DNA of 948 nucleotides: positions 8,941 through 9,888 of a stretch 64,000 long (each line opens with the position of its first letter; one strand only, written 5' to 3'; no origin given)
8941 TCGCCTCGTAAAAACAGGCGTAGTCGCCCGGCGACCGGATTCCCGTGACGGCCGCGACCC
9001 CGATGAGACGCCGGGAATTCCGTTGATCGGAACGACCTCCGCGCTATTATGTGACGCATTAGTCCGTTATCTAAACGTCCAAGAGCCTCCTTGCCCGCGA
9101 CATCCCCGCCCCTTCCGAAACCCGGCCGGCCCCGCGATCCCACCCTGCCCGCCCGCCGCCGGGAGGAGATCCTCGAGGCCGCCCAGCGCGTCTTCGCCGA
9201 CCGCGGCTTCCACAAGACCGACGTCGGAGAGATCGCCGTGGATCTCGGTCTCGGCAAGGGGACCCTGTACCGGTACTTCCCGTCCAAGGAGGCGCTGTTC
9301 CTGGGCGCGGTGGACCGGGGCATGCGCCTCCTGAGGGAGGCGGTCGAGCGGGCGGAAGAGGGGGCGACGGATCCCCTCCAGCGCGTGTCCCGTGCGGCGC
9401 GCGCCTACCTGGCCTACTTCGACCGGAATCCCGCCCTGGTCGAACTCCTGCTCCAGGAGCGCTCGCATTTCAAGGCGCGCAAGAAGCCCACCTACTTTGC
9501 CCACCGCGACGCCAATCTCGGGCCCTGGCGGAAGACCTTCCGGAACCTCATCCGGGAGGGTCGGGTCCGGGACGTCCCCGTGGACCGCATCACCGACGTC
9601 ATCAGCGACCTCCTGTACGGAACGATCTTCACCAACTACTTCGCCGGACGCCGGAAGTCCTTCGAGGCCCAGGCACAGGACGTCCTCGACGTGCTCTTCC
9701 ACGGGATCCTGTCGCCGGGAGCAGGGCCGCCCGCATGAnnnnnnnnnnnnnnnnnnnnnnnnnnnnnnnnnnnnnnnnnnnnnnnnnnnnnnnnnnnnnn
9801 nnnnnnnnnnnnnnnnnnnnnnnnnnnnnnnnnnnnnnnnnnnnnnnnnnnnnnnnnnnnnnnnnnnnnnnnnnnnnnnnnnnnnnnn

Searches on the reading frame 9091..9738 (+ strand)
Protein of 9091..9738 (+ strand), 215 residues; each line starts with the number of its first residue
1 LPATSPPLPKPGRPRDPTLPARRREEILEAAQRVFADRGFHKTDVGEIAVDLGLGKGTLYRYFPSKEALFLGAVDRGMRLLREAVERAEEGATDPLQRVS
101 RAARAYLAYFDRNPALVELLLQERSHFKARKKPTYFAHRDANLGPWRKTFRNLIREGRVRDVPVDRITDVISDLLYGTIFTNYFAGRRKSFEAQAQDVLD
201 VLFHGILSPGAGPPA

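Call 74: search_protein_families(library=ncbifam, proteins=[window:9091-9738:+], max_evalue=0.00001)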
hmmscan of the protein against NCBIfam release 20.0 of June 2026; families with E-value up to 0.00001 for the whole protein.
window:9091-9738:+ (215 aa): 17 families
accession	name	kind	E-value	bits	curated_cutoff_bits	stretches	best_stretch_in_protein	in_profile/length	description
NF053731.1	TransRegFasRMycb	equivalog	5.8e-16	58.9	330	1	21-119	10-108/199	HTH-type transcriptional activator FasR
NF041196.1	ScbR_bind_reg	equivalog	2.1e-15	57.4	150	1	22-206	6-189/191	ScbR family autoregulator-binding transcription factor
TIGR03968.1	mycofact_TetR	equivalog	2.7e-12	46.7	224.9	1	20-92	7-79/190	mycofactocin system transcriptional regulator MftR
NF050111.1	TransRegSACE7040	equivalog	4e-12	46.4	250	1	23-127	2-106/186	SACE_7040 family transcriptional regulator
NF053878.1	FATransRegFadRBac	equivalog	4.2e-12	46.3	200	1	25-206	6-188/190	fatty acid metabolism transcriptional regulator FadR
NF033703.1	transcr_KstR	equivalog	1.9e-10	40.6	280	1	22-120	7-105/185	cholesterol catabolism transcriptional regulator KstR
TIGR03384.1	betaine_BetI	equivalog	2e-10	40.7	201.3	1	21-106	7-92/189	choline-binding transcriptional repressor BetI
NF007015.0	PRK09480.1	equivalog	2.3e-09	37.1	120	1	20-121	8-109/197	nucleoid occlusion factor SlmA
TIGR03613.1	RutR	equivalog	2.4e-09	37.4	368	1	22-109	8-94/202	pyrimidine utilization regulatory protein R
NF001978.0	PRK00767.1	equivalog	2.5e-08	33.9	118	1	23-104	10-92/197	transcriptional regulator BetI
NF011584.0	PRK15008.1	equivalog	3.2e-08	33.7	230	1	22-77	18-73/212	HTH-type transcriptional regulator RutR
NF007430.0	PRK09975.1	equivalog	3.8e-07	29.5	274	1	22-122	11-115/220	acrEF/envCD operon transcriptional regulator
NF051457.1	acryl_TF_AcuR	equivalog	3.9e-07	29.6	247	1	10-101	4-97/204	acrylate utilization transcriptional regulator AcuR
NF008402.0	PRK11202.1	equivalog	5.7e-07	29.4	151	1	22-126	11-116/211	HTH-type transcriptional repressor FabR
NF051852.1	efflux_TF_MtrR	exception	1e-06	28.7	280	1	23-78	11-66/205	multidrug efflux system transcriptional repressor MtrR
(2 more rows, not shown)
